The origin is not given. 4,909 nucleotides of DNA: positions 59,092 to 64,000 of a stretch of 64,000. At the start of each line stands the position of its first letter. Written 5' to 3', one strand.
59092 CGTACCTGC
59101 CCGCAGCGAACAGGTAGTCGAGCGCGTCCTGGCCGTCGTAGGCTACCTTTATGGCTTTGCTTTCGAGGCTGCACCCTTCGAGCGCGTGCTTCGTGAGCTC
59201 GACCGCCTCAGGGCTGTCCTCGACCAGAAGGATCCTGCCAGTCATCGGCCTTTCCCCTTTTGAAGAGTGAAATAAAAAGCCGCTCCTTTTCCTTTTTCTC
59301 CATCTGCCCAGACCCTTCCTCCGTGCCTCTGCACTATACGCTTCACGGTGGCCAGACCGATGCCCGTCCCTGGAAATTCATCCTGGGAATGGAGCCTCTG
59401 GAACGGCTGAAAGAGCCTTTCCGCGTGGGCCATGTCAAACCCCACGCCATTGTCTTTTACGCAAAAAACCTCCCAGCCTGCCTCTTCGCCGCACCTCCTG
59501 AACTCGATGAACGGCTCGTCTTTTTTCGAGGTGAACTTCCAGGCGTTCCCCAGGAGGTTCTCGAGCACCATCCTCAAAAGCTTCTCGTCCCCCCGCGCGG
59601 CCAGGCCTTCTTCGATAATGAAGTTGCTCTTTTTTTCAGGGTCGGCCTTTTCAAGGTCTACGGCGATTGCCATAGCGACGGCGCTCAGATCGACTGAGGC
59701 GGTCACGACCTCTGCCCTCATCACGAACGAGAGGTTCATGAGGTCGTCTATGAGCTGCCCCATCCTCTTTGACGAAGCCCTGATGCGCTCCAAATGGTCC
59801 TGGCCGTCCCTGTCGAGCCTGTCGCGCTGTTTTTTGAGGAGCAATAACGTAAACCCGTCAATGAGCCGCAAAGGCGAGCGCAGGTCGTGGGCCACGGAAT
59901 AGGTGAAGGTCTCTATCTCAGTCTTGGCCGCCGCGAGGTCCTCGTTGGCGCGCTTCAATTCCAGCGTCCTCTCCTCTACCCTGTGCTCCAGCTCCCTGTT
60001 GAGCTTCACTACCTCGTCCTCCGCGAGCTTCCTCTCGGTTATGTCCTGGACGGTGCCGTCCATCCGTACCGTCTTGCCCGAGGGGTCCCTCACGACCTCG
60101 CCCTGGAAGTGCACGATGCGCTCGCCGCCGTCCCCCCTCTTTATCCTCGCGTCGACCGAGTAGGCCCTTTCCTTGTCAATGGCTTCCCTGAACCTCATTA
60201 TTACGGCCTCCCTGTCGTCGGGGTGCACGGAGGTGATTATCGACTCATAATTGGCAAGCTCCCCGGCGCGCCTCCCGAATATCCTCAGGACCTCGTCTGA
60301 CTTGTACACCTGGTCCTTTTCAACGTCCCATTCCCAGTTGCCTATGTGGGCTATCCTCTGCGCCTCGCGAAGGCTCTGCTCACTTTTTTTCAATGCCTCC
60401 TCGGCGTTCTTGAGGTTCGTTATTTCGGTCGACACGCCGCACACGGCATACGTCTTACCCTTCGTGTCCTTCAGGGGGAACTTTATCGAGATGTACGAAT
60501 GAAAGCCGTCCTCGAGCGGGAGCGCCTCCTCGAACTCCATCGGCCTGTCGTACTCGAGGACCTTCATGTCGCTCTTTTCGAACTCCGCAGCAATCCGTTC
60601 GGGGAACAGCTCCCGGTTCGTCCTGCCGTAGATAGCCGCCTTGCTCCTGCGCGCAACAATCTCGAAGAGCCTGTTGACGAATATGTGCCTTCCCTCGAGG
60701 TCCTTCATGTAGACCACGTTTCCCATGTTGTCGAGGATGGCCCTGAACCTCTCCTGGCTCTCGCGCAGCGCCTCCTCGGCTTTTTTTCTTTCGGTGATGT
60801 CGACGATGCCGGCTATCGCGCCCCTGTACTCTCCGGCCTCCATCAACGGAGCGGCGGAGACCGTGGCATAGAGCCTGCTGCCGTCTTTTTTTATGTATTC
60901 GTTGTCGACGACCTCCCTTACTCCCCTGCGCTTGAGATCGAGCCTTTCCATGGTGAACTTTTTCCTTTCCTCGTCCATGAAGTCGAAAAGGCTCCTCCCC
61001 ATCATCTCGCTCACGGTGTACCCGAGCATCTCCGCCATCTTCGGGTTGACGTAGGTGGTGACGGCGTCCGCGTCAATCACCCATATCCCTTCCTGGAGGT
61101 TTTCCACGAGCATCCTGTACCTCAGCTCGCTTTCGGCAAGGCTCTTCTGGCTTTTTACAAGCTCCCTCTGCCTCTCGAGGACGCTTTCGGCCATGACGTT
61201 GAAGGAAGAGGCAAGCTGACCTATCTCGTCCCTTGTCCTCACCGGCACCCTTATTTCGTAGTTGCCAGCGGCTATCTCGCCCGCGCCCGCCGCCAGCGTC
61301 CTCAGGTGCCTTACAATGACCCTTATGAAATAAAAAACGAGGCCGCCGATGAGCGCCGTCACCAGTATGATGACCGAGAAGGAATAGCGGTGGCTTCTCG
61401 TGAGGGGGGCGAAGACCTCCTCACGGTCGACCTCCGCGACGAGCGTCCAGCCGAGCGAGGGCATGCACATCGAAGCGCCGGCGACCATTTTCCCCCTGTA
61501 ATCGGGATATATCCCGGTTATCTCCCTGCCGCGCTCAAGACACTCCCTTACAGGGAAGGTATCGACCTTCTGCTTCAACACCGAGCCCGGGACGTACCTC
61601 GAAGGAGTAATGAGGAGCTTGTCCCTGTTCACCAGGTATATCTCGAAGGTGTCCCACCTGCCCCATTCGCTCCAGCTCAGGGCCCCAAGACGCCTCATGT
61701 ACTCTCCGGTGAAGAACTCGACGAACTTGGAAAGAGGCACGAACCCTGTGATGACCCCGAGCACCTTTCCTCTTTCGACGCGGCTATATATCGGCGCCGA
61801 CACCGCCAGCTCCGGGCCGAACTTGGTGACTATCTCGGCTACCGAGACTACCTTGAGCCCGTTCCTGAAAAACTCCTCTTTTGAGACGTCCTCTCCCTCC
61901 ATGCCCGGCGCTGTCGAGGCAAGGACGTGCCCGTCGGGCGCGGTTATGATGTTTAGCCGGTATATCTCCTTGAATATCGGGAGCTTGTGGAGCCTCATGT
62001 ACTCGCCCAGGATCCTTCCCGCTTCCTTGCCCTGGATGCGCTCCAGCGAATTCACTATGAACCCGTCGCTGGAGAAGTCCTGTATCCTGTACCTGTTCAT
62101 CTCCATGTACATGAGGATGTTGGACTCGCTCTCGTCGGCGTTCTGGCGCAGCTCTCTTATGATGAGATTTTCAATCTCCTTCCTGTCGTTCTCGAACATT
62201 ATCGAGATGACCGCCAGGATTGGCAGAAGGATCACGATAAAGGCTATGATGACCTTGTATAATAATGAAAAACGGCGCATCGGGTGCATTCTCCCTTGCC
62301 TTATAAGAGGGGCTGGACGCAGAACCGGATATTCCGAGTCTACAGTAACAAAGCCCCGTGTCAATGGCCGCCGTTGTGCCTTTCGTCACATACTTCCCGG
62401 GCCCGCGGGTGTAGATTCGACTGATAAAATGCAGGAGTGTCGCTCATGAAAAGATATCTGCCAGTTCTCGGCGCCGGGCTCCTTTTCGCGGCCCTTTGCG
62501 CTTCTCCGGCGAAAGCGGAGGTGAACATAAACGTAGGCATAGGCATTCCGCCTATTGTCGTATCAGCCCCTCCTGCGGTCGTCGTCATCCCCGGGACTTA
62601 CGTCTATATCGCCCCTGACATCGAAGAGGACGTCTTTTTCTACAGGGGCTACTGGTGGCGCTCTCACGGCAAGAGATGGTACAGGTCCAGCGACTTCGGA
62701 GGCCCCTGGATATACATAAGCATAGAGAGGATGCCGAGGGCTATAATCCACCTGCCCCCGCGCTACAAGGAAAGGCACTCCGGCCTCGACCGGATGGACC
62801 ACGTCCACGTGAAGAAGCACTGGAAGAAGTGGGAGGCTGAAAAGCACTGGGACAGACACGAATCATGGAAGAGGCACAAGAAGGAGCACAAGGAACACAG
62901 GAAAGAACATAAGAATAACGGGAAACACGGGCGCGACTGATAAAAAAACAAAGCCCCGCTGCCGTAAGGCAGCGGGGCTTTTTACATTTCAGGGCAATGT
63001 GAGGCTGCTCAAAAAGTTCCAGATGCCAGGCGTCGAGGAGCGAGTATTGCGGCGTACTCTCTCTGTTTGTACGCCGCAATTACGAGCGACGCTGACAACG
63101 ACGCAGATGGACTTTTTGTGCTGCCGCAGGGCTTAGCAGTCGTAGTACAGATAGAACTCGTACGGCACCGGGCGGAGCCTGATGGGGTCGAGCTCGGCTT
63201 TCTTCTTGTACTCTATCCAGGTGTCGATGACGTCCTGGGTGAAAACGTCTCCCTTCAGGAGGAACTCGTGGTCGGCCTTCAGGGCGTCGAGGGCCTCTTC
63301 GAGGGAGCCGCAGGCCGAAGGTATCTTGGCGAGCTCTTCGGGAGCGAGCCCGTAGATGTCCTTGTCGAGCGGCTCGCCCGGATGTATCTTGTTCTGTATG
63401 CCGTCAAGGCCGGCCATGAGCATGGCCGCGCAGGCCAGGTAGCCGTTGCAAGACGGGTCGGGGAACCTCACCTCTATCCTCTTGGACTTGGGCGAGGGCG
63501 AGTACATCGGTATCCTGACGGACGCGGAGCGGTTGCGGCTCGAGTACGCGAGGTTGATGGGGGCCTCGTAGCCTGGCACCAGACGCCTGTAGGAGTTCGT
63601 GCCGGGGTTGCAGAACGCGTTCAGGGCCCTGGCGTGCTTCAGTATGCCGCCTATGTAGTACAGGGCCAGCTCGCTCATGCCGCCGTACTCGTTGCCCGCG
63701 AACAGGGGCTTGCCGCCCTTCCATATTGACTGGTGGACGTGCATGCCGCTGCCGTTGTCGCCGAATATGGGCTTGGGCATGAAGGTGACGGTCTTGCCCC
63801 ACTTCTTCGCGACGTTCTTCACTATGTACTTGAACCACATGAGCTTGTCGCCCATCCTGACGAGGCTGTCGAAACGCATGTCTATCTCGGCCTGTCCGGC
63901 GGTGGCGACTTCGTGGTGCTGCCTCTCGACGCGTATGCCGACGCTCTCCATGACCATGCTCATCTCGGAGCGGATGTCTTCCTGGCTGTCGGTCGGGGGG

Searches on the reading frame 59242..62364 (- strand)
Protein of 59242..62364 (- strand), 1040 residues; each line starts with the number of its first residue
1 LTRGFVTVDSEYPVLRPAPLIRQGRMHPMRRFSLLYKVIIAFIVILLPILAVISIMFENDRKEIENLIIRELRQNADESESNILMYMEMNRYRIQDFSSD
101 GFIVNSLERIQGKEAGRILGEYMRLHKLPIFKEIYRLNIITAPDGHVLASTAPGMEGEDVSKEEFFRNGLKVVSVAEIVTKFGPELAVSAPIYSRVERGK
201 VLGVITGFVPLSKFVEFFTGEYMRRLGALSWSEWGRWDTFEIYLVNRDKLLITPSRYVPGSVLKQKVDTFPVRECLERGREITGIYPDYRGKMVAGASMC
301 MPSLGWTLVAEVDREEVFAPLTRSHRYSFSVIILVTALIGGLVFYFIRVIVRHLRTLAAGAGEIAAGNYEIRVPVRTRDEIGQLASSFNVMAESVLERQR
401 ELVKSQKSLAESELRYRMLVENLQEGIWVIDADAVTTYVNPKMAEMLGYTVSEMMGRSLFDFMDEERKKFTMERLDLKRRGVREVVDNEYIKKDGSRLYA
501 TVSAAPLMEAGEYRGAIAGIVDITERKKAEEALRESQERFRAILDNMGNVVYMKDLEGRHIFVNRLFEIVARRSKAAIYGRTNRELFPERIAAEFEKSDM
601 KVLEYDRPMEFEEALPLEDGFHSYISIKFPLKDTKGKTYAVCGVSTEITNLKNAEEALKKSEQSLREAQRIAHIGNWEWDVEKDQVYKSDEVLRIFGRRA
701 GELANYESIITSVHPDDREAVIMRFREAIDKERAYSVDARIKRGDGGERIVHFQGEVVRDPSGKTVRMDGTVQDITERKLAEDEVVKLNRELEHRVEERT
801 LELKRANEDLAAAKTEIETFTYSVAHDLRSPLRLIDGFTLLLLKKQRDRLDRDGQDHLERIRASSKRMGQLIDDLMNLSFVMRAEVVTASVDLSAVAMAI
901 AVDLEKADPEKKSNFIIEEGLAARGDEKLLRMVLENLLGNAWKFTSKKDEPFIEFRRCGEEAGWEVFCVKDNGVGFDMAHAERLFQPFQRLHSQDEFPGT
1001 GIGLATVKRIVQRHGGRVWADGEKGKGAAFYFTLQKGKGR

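Call 14: search_protein_families(library=ncbifam, proteins=[window:59242-62364:-])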
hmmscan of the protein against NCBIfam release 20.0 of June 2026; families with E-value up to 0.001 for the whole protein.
window:59242-62364:- (1040 aa): 86 families (the best 25 are shown)
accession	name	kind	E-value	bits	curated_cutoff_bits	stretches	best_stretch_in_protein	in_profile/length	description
NF047465.1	hybrid_HK_LvrA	exception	2.3e-61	207.9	1200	1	791-1036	575-818/819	hybrid histidine kinase/response regulator LvrA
NF046044.1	PnpS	equivalog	6.4e-50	170.3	400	2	820-1034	173-389/390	two-component system histidine kinase PnpS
TIGR00229.1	sensory_box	domain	4.4e-48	162.6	22.9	3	410-533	1-126/126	PAS domain S-box protein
NF047874.1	MASE3_PAS_HK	subfamily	1.1e-46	159.9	560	3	646-1035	248-624/655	MASE3 domain-containing sensor histidine kinase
NF033092.0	HK_WalK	equivalog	4.2e-43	147.8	725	2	817-1034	372-592/594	cell wall metabolism sensor histidine kinase WalK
NF008302.0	PRK11091.1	equivalog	2.1e-41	142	838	2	802-1035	268-504/779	aerobic respiration two-component sensor histidine kinase ArcB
NF045595.1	HK_scytonemin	equivalog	6e-40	137.2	865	2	745-1033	359-632/637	scytonemin biosynthesis sensor histidine kinase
NF052573.1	HisKinEspAMyxo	equivalog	1.3e-38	132.6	1400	4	655-786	122-254/755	serine histidine kinase EspA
NF041880.1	EPS_EpsF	equivalog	1.4e-38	132.7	900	2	804-1033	261-490/492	response regulator EpsF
NF008468.0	PRK11360.1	equivalog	7.1e-38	130.3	646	2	819-1036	398-608/616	two-component system sensor histidine kinase AtoS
TIGR02966.1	phoR_proteo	equivalog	8.1e-38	130.3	334.2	1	792-1033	89-332/333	phosphate regulon sensor histidine kinase PhoR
NF053781.1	cdiGMPphdstlr2612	equivalog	3.6e-33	114.3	1600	3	646-782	570-707/1268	Tlr1612 family c-di-GMP phosphodiesterase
NF045911.1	TCSHisKinNblS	equivalog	2.9e-32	111.8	1000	2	810-1035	384-619/621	two-component system sensor histidine kinase NblS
NF006800.0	PRK09303.1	equivalog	3.8e-31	108.4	342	1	784-1034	117-375/383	histidine kinase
NF041777.1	sens_FixL_Rhizob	equivalog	7e-31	107.4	850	2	673-792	6-125/485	sensor protein FixL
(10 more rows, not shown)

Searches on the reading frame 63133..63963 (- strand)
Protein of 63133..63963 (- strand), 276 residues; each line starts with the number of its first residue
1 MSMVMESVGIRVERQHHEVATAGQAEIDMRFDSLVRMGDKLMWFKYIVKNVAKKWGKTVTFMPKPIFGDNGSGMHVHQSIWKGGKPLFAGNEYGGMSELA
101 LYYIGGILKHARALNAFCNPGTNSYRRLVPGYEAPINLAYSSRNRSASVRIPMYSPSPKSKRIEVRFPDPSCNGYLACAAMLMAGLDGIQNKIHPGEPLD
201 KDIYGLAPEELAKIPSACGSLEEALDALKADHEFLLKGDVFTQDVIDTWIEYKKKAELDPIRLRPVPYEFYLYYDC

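Call 14: search_protein_families(library=ncbifam, proteins=[window:63133-63963:-])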
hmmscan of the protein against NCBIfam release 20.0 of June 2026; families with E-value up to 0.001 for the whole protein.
window:63133-63963:- (276 aa): 5 families
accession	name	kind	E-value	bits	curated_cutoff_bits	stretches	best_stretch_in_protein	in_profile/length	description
TIGR00653.1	GlnA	equivalog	1.3e-131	439.5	429.15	1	1-275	190-462/462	type I glutamate--ammonia ligase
NF007006.0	PRK09469.1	equivalog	8.2e-125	417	845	1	1-275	196-468/469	glutamate--ammonia ligase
TIGR03105.1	gln_synth_III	equivalog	3.7e-59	200.4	469.6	1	2-255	164-416/435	type III glutamate--ammonia ligase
NF045547.1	GGputSyn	equivalog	3.8e-50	170.9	650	1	5-254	175-424/438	gamma-glutamylputrescine synthetase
NF041605.1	gln_syn_GlnII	equivalog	1e-07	31.5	500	1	18-180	170-323/333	glutamine synthetase GlnII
